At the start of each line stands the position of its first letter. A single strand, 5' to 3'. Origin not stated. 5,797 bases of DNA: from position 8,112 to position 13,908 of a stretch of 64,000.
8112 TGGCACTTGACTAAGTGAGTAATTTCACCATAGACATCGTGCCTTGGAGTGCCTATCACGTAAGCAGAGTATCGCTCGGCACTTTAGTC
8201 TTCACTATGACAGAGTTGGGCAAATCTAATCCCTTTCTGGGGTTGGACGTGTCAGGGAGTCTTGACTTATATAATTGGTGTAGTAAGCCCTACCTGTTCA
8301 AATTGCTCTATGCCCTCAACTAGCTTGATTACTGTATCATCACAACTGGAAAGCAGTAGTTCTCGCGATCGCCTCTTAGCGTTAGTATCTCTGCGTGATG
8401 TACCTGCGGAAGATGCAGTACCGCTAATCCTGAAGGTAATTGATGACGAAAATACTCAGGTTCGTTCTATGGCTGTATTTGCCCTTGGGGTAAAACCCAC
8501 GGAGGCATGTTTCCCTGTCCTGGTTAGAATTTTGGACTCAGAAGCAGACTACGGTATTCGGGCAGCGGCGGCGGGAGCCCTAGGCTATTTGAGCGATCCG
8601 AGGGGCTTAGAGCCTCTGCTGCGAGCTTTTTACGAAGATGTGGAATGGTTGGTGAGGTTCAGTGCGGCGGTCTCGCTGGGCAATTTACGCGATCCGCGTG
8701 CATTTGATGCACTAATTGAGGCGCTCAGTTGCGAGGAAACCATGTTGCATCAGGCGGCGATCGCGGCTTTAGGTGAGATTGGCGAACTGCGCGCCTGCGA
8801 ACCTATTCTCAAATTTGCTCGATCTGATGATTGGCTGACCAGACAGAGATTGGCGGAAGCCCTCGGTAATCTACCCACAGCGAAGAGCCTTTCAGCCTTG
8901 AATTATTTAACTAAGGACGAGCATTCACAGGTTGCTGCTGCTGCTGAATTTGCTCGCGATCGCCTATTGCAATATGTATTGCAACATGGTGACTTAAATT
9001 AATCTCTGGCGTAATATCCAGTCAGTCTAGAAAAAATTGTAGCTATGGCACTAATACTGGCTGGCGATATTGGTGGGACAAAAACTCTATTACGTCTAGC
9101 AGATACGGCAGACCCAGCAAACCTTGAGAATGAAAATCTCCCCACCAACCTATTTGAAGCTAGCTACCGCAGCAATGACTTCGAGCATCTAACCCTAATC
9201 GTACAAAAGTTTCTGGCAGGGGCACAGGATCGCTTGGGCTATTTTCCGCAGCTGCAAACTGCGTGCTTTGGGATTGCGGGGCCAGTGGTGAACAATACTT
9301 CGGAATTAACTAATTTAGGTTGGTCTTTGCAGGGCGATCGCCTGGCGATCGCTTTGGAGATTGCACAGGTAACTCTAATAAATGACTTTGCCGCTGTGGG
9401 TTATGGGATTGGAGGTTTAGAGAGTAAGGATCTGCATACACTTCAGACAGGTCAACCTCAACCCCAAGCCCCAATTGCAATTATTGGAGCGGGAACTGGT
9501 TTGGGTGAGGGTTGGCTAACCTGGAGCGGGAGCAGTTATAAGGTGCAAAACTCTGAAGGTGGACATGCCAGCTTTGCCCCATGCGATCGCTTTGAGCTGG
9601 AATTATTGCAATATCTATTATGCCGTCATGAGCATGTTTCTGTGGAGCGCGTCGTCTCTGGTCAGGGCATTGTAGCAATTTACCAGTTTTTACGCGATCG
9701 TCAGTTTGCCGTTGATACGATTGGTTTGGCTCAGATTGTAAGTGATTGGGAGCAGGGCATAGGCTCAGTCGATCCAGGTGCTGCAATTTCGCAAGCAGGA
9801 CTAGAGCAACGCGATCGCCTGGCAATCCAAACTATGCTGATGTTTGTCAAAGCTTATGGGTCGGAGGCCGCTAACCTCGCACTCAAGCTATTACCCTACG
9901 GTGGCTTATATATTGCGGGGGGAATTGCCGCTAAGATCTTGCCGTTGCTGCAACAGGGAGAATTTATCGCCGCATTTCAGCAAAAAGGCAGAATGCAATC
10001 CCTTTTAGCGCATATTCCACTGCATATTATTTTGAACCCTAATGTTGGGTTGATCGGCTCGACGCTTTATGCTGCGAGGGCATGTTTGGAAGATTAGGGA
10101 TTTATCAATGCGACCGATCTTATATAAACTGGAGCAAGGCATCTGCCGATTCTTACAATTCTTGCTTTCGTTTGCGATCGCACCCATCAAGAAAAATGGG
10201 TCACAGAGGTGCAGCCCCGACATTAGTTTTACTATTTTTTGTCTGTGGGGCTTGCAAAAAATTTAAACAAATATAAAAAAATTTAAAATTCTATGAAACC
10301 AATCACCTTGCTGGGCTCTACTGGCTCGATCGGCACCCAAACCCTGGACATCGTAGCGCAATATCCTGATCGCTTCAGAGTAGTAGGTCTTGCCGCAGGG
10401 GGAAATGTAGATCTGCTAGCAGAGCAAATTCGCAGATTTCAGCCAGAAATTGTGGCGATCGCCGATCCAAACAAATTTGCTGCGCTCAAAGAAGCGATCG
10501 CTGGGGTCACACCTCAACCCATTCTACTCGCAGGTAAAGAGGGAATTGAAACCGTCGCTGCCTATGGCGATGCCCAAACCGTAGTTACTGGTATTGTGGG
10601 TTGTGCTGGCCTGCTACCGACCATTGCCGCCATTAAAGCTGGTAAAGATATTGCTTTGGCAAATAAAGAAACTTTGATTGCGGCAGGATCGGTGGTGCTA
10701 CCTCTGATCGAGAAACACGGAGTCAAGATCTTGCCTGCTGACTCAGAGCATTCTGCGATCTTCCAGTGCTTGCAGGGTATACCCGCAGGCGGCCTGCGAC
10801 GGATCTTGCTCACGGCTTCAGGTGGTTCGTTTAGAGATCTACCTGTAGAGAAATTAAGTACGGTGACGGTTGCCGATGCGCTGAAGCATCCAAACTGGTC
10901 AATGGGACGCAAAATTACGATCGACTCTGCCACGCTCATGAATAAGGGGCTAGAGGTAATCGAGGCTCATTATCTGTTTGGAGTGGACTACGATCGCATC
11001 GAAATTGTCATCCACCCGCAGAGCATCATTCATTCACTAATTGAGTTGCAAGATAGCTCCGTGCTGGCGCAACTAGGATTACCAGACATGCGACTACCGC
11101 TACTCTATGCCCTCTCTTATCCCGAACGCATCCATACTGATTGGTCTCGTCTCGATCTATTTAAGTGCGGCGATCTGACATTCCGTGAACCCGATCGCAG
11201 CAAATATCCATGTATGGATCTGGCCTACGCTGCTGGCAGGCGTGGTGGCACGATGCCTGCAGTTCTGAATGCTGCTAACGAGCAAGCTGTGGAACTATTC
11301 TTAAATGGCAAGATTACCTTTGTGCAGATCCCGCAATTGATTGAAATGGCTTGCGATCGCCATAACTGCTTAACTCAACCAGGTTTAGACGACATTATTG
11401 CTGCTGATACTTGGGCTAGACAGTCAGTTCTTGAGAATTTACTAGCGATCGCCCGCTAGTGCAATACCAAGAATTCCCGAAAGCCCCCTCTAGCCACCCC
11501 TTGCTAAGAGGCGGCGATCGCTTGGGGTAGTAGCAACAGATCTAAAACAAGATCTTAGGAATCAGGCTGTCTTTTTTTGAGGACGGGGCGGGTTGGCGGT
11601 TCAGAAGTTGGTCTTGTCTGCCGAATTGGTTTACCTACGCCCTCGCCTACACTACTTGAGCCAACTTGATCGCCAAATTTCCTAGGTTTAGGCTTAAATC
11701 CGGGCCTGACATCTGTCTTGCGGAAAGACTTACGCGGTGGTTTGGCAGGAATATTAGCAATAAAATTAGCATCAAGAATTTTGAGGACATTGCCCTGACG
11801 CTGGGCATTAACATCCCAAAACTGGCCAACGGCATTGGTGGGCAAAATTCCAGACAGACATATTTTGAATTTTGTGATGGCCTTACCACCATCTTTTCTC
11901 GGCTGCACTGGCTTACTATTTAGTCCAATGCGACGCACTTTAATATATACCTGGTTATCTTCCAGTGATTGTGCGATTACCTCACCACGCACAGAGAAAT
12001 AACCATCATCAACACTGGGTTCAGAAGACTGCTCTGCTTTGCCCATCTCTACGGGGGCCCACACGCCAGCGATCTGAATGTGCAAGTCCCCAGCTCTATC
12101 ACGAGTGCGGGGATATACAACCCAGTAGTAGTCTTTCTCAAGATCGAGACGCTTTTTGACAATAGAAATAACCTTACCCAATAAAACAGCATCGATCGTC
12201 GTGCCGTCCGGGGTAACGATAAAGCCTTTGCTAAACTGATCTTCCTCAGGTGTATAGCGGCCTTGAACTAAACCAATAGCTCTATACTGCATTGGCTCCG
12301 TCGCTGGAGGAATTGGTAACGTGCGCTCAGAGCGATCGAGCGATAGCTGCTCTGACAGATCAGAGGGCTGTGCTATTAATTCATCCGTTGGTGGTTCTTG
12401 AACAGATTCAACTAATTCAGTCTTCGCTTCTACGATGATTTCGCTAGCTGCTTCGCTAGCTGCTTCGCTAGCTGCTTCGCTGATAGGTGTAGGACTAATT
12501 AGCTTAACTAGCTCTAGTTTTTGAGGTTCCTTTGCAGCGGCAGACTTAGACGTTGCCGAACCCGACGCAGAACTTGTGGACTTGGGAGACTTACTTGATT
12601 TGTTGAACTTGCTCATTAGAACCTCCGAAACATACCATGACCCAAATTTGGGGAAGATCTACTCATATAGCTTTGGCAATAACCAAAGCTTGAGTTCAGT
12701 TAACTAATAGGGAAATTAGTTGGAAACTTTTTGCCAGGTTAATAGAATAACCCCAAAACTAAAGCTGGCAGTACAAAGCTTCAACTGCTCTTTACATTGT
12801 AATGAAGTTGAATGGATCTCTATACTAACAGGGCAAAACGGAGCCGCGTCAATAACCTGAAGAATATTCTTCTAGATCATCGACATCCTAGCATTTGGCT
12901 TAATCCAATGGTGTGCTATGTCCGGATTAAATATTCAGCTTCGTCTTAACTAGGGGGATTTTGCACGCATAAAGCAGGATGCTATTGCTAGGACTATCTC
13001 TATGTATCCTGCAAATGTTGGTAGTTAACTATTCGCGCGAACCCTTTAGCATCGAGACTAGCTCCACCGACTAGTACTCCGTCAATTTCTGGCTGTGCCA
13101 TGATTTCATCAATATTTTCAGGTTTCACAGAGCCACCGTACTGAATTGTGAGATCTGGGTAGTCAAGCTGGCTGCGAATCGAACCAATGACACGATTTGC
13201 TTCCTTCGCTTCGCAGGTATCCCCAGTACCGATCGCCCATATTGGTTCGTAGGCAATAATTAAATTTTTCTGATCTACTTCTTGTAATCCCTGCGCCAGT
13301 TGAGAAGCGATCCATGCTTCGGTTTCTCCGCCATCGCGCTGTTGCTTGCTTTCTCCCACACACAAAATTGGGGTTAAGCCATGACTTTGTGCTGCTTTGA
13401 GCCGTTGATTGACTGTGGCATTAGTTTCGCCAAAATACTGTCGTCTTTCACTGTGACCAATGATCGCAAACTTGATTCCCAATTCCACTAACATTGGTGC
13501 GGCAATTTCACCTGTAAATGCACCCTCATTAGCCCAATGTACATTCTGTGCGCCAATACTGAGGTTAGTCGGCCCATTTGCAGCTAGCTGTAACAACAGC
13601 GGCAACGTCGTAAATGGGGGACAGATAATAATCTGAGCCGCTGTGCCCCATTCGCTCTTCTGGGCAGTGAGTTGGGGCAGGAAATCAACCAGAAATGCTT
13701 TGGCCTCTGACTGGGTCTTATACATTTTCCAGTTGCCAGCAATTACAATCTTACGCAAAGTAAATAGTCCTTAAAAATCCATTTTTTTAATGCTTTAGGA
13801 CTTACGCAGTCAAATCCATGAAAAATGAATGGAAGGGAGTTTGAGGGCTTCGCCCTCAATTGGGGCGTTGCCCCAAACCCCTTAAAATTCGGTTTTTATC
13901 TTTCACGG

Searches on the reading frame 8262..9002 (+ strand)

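Call 20: search_protein_families(library=pfam, max_evalue=0.000001, proteins=[window:8262-9002:+])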
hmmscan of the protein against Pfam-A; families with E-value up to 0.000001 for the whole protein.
window:8262-9002:+ (246 aa): 4 families
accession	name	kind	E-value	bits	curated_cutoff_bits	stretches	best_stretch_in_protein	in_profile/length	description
PF13646.12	HEAT_2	-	2e-30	105.4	27.7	3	85-155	2-71/88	HEAT repeats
PF03130.22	HEAT_PBS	-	2.3e-22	77.3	20.9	0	131-156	1-26/27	PBS lyase HEAT-like repeat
PF02985.28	HEAT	-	1.1e-13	50.5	23.5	0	53-76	2-25/31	HEAT repeat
PF00514.29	Arm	-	2.3e-09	37.4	20.6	0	83-112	13-41/41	Armadillo/beta-catenin-like repeat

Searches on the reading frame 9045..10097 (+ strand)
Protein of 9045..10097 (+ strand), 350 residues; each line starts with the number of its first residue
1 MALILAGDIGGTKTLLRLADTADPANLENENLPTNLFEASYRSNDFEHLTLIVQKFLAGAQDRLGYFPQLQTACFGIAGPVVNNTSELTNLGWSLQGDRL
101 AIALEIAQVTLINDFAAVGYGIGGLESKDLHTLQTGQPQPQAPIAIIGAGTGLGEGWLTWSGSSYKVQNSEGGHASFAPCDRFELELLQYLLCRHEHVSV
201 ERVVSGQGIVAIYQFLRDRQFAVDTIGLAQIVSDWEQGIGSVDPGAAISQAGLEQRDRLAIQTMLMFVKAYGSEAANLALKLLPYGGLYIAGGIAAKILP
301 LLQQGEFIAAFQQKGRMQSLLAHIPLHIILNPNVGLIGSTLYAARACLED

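Call 20: search_protein_families(library=pfam, max_evalue=0.000001, proteins=[window:9045-10097:+])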
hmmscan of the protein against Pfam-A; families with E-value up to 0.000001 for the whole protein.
window:9045-10097:+ (350 aa): 1 family
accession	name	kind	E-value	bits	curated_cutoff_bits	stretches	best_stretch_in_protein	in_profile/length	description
PF02685.22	Glucokinase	-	4.5e-101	338.4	22.1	1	5-345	1-313/314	Glucokinase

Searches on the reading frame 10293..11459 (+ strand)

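Call 20: search_protein_families(library=pfam, max_evalue=0.000001, proteins=[window:10293-11459:+])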
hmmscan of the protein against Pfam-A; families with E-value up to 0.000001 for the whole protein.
window:10293-11459:+ (388 aa): 3 families
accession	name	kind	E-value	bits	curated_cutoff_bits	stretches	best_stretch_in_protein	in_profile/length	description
PF02670.22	DXP_reductoisom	-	3.4e-48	164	21.7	1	4-132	1-129/129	1-deoxy-D-xylulose 5-phosphate reductoisomerase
PF13288.12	DXPR_C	-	6e-43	146.2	27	1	261-377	1-114/115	DXP reductoisomerase C-terminal domain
PF08436.17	DXP_redisom_C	-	8.7e-39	132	26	1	146-229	1-84/84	1-deoxy-D-xylulose 5-phosphate reductoisomerase C-terminal domain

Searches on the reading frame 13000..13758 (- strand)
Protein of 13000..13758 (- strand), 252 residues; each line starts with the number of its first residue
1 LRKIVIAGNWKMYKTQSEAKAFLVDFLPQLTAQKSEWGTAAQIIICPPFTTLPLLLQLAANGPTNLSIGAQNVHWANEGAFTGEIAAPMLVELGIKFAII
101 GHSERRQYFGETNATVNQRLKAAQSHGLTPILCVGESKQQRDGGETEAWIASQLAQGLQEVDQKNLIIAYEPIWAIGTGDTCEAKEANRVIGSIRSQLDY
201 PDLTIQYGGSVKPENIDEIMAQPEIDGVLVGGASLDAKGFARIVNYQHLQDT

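Call 20: search_protein_families(library=pfam, max_evalue=0.000001, proteins=[window:13000-13758:-])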
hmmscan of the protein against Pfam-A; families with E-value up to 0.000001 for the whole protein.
window:13000-13758:- (252 aa): 1 family
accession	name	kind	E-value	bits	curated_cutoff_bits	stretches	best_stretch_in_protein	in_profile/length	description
PF00121.24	TIM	-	6.8e-89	298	20.1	1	5-246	2-244/245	Triosephosphate isomerase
